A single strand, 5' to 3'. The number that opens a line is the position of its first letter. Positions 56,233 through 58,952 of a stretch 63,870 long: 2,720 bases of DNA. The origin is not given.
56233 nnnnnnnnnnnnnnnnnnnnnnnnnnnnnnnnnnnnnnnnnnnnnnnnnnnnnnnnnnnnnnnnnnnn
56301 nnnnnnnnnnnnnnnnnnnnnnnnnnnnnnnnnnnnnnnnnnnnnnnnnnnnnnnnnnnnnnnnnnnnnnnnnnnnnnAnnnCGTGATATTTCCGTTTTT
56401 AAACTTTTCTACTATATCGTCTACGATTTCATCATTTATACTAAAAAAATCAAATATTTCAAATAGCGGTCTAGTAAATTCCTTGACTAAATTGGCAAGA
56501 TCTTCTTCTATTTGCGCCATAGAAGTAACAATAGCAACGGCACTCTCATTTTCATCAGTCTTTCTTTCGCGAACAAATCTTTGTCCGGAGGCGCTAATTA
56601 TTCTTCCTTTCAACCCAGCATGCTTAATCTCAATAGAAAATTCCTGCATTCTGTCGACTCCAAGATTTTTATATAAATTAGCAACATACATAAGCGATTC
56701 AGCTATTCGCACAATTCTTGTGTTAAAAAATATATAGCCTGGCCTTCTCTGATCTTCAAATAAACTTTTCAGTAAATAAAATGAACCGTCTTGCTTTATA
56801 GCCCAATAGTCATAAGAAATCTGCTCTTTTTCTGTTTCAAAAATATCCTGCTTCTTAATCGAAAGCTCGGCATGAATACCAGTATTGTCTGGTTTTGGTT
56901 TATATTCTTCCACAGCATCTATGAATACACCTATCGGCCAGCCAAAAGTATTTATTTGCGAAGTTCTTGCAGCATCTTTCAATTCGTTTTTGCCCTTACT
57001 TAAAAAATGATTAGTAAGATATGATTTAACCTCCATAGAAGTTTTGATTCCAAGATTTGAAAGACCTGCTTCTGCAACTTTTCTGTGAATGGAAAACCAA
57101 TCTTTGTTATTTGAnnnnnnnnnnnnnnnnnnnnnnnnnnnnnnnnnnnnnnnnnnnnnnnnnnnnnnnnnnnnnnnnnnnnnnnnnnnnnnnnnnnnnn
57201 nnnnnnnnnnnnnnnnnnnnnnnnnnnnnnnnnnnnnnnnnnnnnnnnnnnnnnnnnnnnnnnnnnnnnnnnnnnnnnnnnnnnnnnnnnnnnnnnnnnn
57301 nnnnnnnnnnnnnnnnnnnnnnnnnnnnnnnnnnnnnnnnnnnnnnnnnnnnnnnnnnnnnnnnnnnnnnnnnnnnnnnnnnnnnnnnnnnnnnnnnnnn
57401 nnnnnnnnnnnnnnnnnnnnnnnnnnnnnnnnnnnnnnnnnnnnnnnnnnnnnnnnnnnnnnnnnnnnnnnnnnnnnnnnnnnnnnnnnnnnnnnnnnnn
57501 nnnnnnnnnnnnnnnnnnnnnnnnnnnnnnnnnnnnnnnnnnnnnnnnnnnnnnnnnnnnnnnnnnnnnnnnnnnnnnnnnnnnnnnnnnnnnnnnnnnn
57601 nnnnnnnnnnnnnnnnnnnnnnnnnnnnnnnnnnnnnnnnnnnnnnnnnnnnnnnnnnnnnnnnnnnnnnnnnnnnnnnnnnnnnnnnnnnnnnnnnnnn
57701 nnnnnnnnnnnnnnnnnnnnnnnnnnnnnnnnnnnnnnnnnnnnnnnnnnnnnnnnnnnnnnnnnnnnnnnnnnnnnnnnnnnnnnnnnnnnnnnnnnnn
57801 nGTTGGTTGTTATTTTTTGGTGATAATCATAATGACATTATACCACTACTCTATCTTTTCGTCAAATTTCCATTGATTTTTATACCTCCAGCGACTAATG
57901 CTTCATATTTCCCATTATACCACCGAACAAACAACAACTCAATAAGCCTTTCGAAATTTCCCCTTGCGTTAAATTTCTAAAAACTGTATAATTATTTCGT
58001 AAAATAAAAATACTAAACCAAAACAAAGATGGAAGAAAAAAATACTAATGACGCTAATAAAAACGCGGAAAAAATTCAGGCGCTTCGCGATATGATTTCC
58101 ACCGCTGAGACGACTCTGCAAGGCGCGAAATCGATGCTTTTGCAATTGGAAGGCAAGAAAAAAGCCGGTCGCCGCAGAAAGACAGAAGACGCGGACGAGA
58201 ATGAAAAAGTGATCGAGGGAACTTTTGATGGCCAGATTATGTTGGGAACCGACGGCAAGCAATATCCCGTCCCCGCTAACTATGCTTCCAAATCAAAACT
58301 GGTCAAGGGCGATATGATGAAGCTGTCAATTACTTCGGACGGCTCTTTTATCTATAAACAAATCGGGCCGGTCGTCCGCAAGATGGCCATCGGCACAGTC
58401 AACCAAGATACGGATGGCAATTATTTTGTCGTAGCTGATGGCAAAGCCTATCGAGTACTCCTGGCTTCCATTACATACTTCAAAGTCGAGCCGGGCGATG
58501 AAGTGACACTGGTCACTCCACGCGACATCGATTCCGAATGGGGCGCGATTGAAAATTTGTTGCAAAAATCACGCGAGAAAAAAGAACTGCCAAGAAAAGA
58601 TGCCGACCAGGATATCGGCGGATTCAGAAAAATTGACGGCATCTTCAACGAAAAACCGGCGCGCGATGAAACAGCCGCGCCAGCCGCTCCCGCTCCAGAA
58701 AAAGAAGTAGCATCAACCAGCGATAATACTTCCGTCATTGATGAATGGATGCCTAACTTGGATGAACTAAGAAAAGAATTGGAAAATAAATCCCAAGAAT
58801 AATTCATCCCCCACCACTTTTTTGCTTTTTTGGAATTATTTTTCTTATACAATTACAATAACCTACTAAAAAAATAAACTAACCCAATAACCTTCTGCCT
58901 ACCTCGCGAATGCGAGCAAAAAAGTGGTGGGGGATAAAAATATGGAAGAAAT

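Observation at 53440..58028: AT-rich three-gene island: RelA/SpoT-domain fusion + HTH-fused N6-adenine methyltransferase + PD-(D/E)xK-like nuclease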

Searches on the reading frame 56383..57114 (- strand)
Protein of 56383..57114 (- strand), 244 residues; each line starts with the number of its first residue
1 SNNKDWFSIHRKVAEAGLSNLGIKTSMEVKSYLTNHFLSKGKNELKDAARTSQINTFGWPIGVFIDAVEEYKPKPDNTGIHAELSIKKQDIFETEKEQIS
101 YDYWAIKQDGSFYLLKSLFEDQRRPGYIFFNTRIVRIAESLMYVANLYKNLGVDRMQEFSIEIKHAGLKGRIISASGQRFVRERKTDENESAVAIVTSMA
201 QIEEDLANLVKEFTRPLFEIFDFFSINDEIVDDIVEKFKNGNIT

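Call 35: predict_structure(alignment_id=A2)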
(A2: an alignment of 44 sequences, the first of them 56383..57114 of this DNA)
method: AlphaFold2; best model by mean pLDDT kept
length: 244 residues; sequences in the alignment: 44
mean_pLDDT: 94.4   pTM: 0.92
mean pLDDT of the five models: 94.4, 94.0, 93.8, 93.1, 93.0
residues with pLDDT >= 90: 203; 70-90: 38; 50-70: 3; < 50: 0
segments of 3 or more residues with pLDDT < 50: none
pLDDT, mean of each block of 10 residues (from residue 1): 86 98 97 93 98 90 91 96 92 84 97 95 92 96 98 98 98 91 96 98 98 98 95 96 79
secondary structure, 60 per line:
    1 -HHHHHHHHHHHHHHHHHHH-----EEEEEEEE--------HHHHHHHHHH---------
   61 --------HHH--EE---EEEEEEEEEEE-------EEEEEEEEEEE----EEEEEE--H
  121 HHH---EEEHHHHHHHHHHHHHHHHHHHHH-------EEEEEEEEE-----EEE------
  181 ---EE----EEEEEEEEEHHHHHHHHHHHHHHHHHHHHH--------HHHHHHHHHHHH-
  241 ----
elements in order: H2-20 E26-33 H42-51 E79-89 E97-107 E112-117 H120-123 E127-129 H130-150 E158-166 E172-174 E190-198 H199-219 H228-239

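Call 38: fold_search(model_id=the predicted structure, library=pdb)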
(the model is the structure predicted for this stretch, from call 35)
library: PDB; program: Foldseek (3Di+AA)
matches with E <= 10: 614; with E <= 0.001: 0
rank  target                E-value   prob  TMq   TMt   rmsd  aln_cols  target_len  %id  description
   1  3dz5_A                1.3e-02  0.66  0.26  0.26  11.2       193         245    6  Human AdoMetDC with covalently bound 5'-[(2-aminooxyethyl)methylamino]-5'-deoxy-8-methyladenosine (released 2009-03-10)
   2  4zca_B                1.6e-02  0.30  0.19  0.15  16.6       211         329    7  Eg5 motor domain mutant Y231F (released 2016-06-22)
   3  1ii6_B                2.0e-02  0.14  0.15  0.12  17.5       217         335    9  Crystal Structure of the Mitotic Kinesin Eg5 in Complex with Mg-ADP. (released 2001-07-18)
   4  4a1z_B                2.4e-02  0.16  0.17  0.14  17.3       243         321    8  Eg5-1 (released 2012-10-31)
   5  4a28_B                2.6e-02  0.23  0.19  0.15  16.8       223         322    8  Eg5-2 (released 2012-10-31)
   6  3dz4_A                6.0e-02  0.18  0.22  0.22  13.7       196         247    7  Human AdoMetDC with 5'-[(2-carboxamidoethyl)methylamino]-5'-deoxy-8-methyladenosine (released 2009-03-10)
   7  3c6k_B                6.4e-02  0.33  0.23  0.18  11.7       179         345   11  Crystal structure of human spermine synthase in complex with spermidine and 5-methylthioadenosine (released 2008-02-19)
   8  6trl_A                8.1e-02  0.16  0.21  0.16  16.8       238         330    8  Human Eg5 motor domain mutant Y82F (released 2021-06-30)
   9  4r99_A                9.1e-02  0.06  0.17  0.14  19.5       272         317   11  Crystal structure of a uricase from Bacillus fastidious (released 2015-05-27)
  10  1qne_B                1.1e-01  0.12  0.21  0.26  16.3       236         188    9  Crystal structure of the Adenovirus major late promoter TATA box bound to wild-type TBP (Arabidopsis thaliana TBP isof (released 2000-02-07)
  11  4r8x_D                1.2e-01  0.05  0.17  0.14  19.8       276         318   12  Crystal structure of a uricase from Bacillus fastidious (released 2015-05-27)
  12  4r99_B                1.3e-01  0.06  0.17  0.14  19.4       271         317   11  Crystal structure of a uricase from Bacillus fastidious (released 2015-05-27)
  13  4r99_D                1.4e-01  0.04  0.16  0.14  20.0       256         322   12  Crystal structure of a uricase from Bacillus fastidious (released 2015-05-27)
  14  5iuy_C                1.6e-01  0.15  0.14  0.08  16.8       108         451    9  Structural insights of the outer-membrane channel OprN (released 2016-07-06)
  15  4du6_B                1.6e-01  0.10  0.14  0.15  12.3       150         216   12  Crystal structure of GTP cyclohydrolase I from Yersinia pestis complexed with GTP (released 2012-03-21)
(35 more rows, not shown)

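Call 42: fold_search(model_id=the predicted structure, library=viral)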
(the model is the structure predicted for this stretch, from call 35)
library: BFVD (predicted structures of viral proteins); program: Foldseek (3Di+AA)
matches with E <= 10: 539; with E <= 0.001: 0
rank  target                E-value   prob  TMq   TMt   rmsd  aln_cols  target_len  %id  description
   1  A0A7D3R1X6            1.7e-03  0.60  0.24  0.25  12.5       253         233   11  Uncharacterized protein [Fadolivirus FV1/VV64]
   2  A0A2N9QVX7            3.5e-03  0.21  0.18  0.10  17.1       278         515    9  (no name in the UniProt tables at hand)
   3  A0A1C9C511            4.2e-03  0.69  0.27  0.29  14.7       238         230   10  Putative TATA-box-binding protein [Heterosigma akashiwo virus 01]
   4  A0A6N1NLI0            6.0e-03  0.41  0.24  0.20  19.3       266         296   10  Putative orfan [Tupanvirus soda lake]
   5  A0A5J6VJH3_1          6.0e-03  0.30  0.24  0.09  21.0       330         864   12  Uncharacterized protein [Megaviridae environmental sample]
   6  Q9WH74                7.2e-03  0.47  0.28  0.20  21.7       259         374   10  Uncharacterized protein (Fragment) [African swine fever virus]
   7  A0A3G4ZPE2            7.2e-03  0.23  0.21  0.19  16.9       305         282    8  Uncharacterized protein [Terrestrivirus sp.]
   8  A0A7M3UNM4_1          8.1e-03  0.35  0.26  0.10  17.9       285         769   10  Uncharacterized protein [Pyramimonas orientalis virus 01B]
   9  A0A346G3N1            1.0e-02  0.38  0.26  0.22  19.1       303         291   10  (no name in the UniProt tables at hand)
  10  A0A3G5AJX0            1.1e-02  0.51  0.25  0.14  20.8       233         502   10  Uncharacterized protein [Solivirus sp.]
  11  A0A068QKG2            1.2e-02  0.23  0.23  0.19  17.6       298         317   12  Uncharacterized protein [Armadillidium vulgare iridescent virus]
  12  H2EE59                1.5e-02  0.47  0.25  0.06  14.4       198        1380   10  Putative early transcription factor large subunit [Moumouvirus sp. 'Monve']
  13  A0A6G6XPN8            1.6e-02  0.21  0.23  0.13  16.4       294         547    9  (no name in the UniProt tables at hand)
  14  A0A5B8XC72            1.9e-02  0.30  0.29  0.15  21.4       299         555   10  G1340L [African swine fever virus]
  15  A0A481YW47            2.1e-02  0.23  0.23  0.18  15.9       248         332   10  Transcription factor TFIID [Marseillevirus LCMAC201]
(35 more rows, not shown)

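Call 58: search_protein_representatives(protein=window:56383-57114:-)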
Query: 244 residues. Proteins with E-value up to 0.001 (for the whole library): 750; up to 1e-10: 409; up to 1e-30: 148. The best 150 are listed.
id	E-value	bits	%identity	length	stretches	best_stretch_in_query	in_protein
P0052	4.4e-99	347.2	66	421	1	5-244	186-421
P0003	6.5e-91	320.5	61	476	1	3-244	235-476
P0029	4.2e-66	239.3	49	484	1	5-243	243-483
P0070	1.2e-65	237.8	49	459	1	5-243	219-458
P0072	1.5e-62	227.7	52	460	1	5-244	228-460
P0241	4.9e-61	222.7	50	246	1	4-243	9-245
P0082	1.1e-57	211.8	47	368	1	4-244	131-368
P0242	4.1e-57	209.9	54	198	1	41-243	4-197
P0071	6.6e-57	209.2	47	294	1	3-242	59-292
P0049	8.9e-56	205.5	44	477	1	3-242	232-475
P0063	1.8e-55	204.5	46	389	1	4-243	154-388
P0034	1.3e-54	201.7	44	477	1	5-242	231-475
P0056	1.6e-54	201.4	44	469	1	2-243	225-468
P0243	4.3e-54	200.0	43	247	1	4-244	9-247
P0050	6.4e-54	199.4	46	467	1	5-243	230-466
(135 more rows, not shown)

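Call 73: search_dna_similar(query=window:56383-57114:-, collection=phages, mode=protein, max_evalue=0.001, max_rows=15)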
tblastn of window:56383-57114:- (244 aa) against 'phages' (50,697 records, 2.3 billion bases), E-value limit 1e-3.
Records with a match: 12; places in all: 12; records where one place covers at least 80% of the query: 0.
Best place of each record, by identity: <60% 12.
By first word of the organism name: Burkholderia 12.
By host as written in the record: Burkholderia sp. 6; Burkholderia pseudomallei 1026b 2; Burkholderia pseudomallei Bp82, Burkholderia thailandensis TUL1 1; Burkholderia pseudomallei BP82 1; - 1; Burkholderia thailandensis 1.
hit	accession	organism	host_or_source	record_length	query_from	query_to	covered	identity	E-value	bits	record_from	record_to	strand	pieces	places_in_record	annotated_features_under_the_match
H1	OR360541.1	Burkholderia phage phiBtTUL1a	Burkholderia pseudomallei Bp82, ...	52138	106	238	55%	29.5%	8e-8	58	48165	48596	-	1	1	hypothetical protein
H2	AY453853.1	Burkholderia phage phi1026b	Burkholderia pseudomallei 1026b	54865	106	238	55%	29.5%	8e-8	58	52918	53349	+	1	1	gp78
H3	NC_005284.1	Burkholderia phage phi1026b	Burkholderia pseudomallei 1026b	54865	106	238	55%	29.5%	8e-8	58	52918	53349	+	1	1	ATP-binding protein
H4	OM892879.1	Burkholderia phage PhiBP82.1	Burkholderia pseudomallei BP82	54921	106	238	55%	29.5%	8e-8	58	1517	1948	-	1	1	putative ATP-binding protein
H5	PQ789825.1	Burkholderia phage vB_SR1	Burkholderia sp.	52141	106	238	55%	29.5%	9e-8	58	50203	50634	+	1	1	ATP-binding protein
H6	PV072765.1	Burkholderia phage vB_PR1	Burkholderia sp.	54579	106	238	55%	29.5%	9e-8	58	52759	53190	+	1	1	ATP-binding protein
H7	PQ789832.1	Burkholderia phage vB_E438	Burkholderia sp.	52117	106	238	55%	29.5%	1e-7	58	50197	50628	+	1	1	ATP-binding protein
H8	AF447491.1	Burkholderia phage phiE125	-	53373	106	238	55%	29.5%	1e-7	58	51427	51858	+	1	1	67: gp67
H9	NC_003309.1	Burkholderia phage phiE125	Burkholderia thailandensis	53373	106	238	55%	29.5%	1e-7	58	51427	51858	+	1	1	ATP-binding protein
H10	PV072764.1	Burkholderia phage vB_RY5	Burkholderia sp.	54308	106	238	55%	29.5%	1e-7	58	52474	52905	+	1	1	ATP-binding protein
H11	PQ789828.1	Burkholderia phage vB_E174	Burkholderia sp.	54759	106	238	55%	29.5%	1e-7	58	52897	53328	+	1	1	ATP-binding protein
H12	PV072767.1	Burkholderia phage vB_E173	Burkholderia sp.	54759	106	238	55%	29.5%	1e-7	58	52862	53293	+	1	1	ATP-binding protein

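Call 74: search_dna_similar(query=window:56383-57114:-, collection=plasmids, mode=protein, max_evalue=0.001, max_rows=20)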
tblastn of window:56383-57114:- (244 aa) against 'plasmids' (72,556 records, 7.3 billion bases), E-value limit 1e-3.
Records with a match: 9; places in all: 9; records where one place covers at least 80% of the query: 1.
Best place of each record, by identity: <60% 9.
By first word of the organism name: Azospirillum 4; Haloarcula 2; Deinococcus 1; Asticcacaulis 1; Halobaculum 1.
By predicted mobility (MOB-suite, as given by PLSDB): non-mobilizable 8; mobilizable 1.
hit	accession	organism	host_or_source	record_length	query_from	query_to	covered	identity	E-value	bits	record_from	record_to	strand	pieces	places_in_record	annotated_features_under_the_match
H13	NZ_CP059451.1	Azospirillum brasilense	Prokaryotes,soil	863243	52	232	74%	25.7%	4e-9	64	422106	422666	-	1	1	hypothetical protein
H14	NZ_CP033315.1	Azospirillum brasilense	rhizosphere soil of Digitaria ...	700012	52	232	74%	25.7%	6e-9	63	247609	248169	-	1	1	transcriptional regulator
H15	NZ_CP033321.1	Azospirillum brasilense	rhizosphere soil of Cynodon ...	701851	52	232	74%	25.7%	6e-9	63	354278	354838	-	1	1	transcriptional regulator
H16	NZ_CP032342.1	Azospirillum brasilense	soil sample,Agricultural field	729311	52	232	74%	25.7%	6e-9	63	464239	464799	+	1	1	transcriptional regulator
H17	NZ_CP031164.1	Deinococcus wulumuqiensis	cell culture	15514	44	244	82%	23.0%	9e-10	66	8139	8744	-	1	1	RNA-binding domain-containing protein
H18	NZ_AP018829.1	Asticcacaulis excentricus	Lemna minor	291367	71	241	70%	24.2%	7e-7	57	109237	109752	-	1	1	putative DNA binding domain-containing protein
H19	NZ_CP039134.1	Haloarcula marismortui ATCC 43049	Cell culture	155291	102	240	57%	25.7%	3e-8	61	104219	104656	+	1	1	ATP-binding protein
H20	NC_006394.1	Haloarcula marismortui ATCC 43049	-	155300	102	240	57%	25.7%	3e-8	61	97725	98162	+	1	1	ATP-binding protein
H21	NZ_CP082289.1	Halobaculum roseum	cell culture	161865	102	240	57%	25.7%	3e-8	61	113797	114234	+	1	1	ATP-binding protein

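Call 75: get_annotated_region(hit=H3, flank=3000)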
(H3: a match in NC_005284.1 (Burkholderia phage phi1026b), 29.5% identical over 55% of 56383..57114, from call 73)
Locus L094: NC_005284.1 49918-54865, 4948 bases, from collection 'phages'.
description: Bacteriophage phi1026b, complete genome.
organism: Burkholderia phage phi1026b (NCBI taxid 2881399)
taxonomy: Viruses; Duplodnaviria; Heunggongvirae; Uroviricota; Caudoviricetes; Stanholtvirus; Stanholtvirus sv1026b
host: Burkholderia pseudomallei 1026b; source: -; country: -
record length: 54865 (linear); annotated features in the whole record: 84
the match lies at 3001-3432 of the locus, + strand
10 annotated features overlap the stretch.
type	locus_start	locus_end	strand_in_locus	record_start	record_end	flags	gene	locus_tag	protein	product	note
CDS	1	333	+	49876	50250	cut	-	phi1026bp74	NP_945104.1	gp73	hypothetical protein; similar to NP_536419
CDS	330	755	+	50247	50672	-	-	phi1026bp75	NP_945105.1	HNH endonuclease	similar to NP_536420, NP_890048 and NP_888750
CDS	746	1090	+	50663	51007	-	-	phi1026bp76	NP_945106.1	gp75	hypothetical protein; similar to NP_536421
CDS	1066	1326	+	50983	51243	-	-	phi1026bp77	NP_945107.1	gp76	hypothetical protein; similar to NP_536422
CDS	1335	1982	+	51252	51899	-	-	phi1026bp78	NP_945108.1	gp77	hypothetical protein; similar to NP_536423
CDS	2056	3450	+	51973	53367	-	-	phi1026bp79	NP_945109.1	ATP-binding protein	hypothetical protein; similar to NP_536424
CDS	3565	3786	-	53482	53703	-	-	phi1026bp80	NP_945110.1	gp79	hypothetical protein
CDS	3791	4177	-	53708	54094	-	-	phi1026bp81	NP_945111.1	transcriptional regulator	putative transcriptional regulator; similar to NP_536425 and NP_385047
CDS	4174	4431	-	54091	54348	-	-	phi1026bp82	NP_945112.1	RelE-like toxin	similar to NP_536426, NP_488601 and NP_615023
CDS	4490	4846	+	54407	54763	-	-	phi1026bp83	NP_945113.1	HNH endonuclease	putative class I holin; similar to NP_536427, NP_700429 and NP_599085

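Call 76: get_annotated_region(hit=H17, flank=3000)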
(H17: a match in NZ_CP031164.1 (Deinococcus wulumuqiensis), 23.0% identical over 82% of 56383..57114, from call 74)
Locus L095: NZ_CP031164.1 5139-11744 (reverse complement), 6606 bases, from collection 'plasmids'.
description: Deinococcus wulumuqiensis strain NEB 479 plasmid pDrdVI, complete sequence
organism: Deinococcus wulumuqiensis (NCBI taxid 980427)
taxonomy: Bacteria; Deinococcota; Deinococci; Deinococcales; Deinococcaceae; Deinococcus; Deinococcus wulumuqiensis
host: -; source: cell culture; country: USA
typing (MOB-suite, as given by PLSDB): non-mobilizable
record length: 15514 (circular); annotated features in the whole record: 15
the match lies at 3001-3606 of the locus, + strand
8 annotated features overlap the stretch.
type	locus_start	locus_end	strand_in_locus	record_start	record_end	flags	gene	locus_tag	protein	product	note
CDS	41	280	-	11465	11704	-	-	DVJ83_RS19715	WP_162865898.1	hypothetical protein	-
CDS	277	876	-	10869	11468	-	-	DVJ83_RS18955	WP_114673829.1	ParA family protein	-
CDS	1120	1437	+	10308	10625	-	-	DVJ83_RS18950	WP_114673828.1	hypothetical protein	-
CDS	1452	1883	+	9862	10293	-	-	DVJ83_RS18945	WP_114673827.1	helix-turn-helix transcriptional regulator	-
CDS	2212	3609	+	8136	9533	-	-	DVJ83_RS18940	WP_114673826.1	RNA-binding domain-containing protein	-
CDS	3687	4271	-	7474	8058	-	-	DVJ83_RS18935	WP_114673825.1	recombinase family protein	GO:0006310 - DNA recombination [Evidence IEA]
CDS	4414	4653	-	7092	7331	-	-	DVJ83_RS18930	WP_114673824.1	KTSC domain-containing protein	-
CDS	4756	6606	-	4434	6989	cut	-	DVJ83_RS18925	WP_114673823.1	DEAD/DEAH box helicase family protein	-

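Call 77: search_protein_families(library=pfam, proteins=[L094:2056-3447:+, L095:2212-3606:+], max_evalue=0.01)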
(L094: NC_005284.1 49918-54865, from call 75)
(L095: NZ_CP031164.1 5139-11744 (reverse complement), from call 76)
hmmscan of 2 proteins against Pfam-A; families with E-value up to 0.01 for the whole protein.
L094:2056-3447:+ (464 aa): 1 family
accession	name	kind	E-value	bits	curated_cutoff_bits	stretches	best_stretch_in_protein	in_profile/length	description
PF04326.19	SLFN_AlbA_2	-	4.9e-05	24.3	25.3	1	18-152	1-116/118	Schlafen, AlbA_2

L095:2212-3606:+ (465 aa): 1 family
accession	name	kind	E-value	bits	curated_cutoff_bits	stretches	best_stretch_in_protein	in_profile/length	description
PF04326.19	SLFN_AlbA_2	-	1.3e-06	29.4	25.3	1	34-165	5-113/118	Schlafen, AlbA_2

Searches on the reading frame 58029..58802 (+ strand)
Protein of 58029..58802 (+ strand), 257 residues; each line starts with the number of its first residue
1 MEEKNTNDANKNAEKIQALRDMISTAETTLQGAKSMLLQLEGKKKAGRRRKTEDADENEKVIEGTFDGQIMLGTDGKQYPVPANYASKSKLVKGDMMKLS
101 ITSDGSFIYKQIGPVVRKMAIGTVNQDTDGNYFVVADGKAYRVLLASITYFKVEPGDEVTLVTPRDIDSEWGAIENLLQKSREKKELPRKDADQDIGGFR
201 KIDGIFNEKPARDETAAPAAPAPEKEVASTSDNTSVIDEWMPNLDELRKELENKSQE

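Call 3: search_protein_families(library=pfam, proteins=[window:58029-58802:+], max_evalue=0.1)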
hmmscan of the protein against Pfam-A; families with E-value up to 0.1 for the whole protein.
window:58029-58802:+ (257 aa): 1 family
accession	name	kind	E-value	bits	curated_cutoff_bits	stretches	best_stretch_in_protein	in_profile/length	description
PF13094.11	CENP-Q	-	0.0044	17.6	28.5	0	10-60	39-88/162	CENP-Q, a CENPA-CAD centromere complex subunit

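Call 96: find_related_loci(query=window:58029-58799:+, collection=metagenome_contigs, flank=9000)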
Query window:58029-58799:+ (257 aa) in metagenome_contigs; peptide patterns used: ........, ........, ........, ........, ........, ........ (x = any residue, [..] = any of these).
124 stretches matched a pattern; 5 encode a relative of the query (tblastn E <= 1e-3); 5 distinct loci.
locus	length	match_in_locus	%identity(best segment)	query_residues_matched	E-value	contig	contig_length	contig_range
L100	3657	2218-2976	86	1-257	5e-150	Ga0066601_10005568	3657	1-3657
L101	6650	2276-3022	86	1-257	7e-144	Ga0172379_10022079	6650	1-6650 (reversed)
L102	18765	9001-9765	85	1-257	2e-142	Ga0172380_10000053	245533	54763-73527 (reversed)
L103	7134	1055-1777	84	1-243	1e-135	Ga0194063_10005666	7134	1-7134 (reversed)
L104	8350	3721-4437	79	1-255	9e-132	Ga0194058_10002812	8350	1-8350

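Call 103: search_protein_families(library=pfam, proteins=[L104:2322-3419:-, L104:1032-2309:-, L100:1690-2052:-, L100:899-1669:-, L100:395-838:-], max_evalue=0.001)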
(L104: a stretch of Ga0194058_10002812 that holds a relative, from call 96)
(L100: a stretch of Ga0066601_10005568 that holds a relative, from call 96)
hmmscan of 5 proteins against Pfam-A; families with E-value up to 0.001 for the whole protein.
L104:2322-3419:- (365 aa): 2 families
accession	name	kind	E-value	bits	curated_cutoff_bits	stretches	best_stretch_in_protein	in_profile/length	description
PF05066.19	HARE-HTH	-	2.5e-09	37.9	25.9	1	243-303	5-71/71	HB1, ASXL, restriction endonuclease HTH domain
PF04545.22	Sigma70_r4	-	9.2e-06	25.5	24.1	1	39-92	2-50/50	Sigma-70, region 4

L104:1032-2309:- (425 aa): 0 families

L100:1690-2052:- (120 aa): 1 family
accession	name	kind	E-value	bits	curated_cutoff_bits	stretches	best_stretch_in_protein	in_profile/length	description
PF02086.21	MethyltransfD12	-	7.3e-08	32.9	22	1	65-120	1-52/253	D12 class N6 adenine-specific DNA methyltransferase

L100:899-1669:- (256 aa): 2 families
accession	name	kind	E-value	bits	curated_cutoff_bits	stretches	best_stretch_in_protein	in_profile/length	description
PF06044.18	DpnI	-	1.3e-80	269.8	26.7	1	1-180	1-182/183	Dam-replacing family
PF17726.7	DpnI_C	-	2.2e-32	111.4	23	1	186-253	2-69/70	Dam-replacing HTH domain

L100:395-838:- (147 aa): 0 families
